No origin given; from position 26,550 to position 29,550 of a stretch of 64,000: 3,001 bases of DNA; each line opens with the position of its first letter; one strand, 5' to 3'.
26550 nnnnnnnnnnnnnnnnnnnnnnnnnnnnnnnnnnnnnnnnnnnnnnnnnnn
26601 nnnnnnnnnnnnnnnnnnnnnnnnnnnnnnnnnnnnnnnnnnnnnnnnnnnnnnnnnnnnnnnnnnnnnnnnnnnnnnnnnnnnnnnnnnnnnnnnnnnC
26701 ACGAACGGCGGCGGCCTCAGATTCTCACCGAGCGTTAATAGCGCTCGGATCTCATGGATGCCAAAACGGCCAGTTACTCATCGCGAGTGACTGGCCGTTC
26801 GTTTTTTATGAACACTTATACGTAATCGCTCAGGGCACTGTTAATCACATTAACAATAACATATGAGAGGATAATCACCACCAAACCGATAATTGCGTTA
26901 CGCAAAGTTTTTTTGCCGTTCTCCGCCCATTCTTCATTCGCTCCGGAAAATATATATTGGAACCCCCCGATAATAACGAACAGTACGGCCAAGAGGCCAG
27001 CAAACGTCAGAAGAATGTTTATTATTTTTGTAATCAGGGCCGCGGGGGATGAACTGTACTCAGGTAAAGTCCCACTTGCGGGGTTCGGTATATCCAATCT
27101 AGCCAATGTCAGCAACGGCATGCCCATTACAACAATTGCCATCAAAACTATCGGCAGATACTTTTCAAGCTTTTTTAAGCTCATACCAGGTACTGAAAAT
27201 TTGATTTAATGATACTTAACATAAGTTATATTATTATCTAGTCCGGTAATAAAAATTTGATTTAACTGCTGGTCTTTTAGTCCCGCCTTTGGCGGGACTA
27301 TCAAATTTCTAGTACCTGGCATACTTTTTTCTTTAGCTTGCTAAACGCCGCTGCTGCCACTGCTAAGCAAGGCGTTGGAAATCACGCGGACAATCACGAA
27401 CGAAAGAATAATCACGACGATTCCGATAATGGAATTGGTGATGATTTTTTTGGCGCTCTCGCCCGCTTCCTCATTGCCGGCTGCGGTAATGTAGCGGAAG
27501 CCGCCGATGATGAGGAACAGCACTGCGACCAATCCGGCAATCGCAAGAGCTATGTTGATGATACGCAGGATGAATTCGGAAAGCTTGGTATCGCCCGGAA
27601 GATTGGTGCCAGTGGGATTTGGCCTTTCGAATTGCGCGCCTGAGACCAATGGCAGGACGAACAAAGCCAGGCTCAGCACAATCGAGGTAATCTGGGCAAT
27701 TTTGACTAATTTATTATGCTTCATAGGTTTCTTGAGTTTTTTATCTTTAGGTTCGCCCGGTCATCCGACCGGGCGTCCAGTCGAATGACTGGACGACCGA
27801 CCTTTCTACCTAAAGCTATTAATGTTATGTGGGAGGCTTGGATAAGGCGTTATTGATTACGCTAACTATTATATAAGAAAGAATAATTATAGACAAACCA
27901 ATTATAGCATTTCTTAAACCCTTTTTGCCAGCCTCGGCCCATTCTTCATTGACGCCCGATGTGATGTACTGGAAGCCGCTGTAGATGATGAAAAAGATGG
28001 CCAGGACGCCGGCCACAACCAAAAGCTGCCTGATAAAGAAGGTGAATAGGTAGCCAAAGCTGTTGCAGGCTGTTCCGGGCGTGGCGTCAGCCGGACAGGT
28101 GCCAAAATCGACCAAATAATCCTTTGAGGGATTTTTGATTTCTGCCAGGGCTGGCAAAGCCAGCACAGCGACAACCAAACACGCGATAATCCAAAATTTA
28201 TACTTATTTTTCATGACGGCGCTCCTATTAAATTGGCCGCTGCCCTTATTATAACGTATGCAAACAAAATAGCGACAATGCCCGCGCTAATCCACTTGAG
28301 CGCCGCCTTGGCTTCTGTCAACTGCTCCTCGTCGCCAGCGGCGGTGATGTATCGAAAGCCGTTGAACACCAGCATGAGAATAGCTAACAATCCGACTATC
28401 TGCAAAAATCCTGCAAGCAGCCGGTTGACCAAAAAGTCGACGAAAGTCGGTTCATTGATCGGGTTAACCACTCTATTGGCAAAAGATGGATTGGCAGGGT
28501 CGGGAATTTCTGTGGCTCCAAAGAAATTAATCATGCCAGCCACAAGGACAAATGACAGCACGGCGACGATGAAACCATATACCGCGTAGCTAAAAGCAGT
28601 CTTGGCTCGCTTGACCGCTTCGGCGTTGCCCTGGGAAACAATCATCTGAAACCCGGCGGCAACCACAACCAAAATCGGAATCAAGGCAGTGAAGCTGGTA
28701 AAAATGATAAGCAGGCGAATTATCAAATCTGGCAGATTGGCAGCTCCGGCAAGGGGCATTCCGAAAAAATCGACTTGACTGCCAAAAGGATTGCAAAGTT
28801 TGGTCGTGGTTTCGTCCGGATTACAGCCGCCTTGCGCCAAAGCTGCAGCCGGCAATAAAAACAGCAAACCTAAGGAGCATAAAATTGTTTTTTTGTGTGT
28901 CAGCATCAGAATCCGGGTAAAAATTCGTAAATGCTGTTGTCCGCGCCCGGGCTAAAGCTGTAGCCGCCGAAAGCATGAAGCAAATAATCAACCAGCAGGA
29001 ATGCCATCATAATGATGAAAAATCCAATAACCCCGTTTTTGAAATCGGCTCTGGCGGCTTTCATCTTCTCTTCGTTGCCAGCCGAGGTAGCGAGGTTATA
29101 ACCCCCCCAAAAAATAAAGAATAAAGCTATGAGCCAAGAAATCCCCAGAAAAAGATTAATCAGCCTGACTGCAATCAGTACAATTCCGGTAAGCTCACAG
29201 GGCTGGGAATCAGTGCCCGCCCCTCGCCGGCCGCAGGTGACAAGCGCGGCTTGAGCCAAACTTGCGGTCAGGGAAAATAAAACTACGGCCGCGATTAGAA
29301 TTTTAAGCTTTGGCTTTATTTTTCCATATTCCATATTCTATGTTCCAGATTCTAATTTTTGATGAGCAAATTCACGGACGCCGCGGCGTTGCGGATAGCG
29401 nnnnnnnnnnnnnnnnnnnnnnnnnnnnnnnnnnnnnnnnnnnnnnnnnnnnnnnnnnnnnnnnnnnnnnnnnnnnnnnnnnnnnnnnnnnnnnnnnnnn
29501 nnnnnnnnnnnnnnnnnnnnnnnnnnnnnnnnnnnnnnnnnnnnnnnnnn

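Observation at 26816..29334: Tandem array of five TrbC/VirB2-like pilin paralogs, one a tandem-duplicated fusion, next to an orphan solute-binding protein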

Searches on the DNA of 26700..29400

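Call 76: search_rna_families(source=window, start=26700, end=29400, threshold=evalue, max_evalue=1)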
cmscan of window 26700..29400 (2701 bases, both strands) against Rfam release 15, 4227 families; matches with E-value up to 1: 7.
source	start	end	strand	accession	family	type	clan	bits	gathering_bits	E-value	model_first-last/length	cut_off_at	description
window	27754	27795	-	RF03934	mir-m107-1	Gene; miRNA;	-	24.7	83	0.16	1-65/65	no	mir-m107-1 microRNA precursor family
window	27754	27795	+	RF03934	mir-m107-1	Gene; miRNA;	-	23.2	83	0.37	1-65/65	no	mir-m107-1 microRNA precursor family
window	26767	26797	+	RF03934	mir-m107-1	Gene; miRNA;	-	22.7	83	0.49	1-65/65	no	mir-m107-1 microRNA precursor family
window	27754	27775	+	RF01322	CRISPR-DR9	Gene; CRISPR;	-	21.4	45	0.16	5-26/37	no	CRISPR RNA direct repeat element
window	27753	27775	-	RF01322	CRISPR-DR9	Gene; CRISPR;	-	19.5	45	0.6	5-27/37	no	CRISPR RNA direct repeat element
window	27990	28050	+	RF01905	HOTAIR_2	Gene; lncRNA;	-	17.2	60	0.53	1-69/69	no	HOTAIR conserved region 2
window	28501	28611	-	RF00223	IRES_Bip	Cis-reg; IRES;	-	12.3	40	0.74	1-263/263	no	bip internal ribosome entry site (IRES)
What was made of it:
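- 27745..27805 (-): Conserved leader element in the W3-W4 spacer: the 9-mer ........(G) followed by two GC-rich hairpins. No Rfam match (call 76).
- Tried and rejected: Nothing credible in 26700-29400 (call 76).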
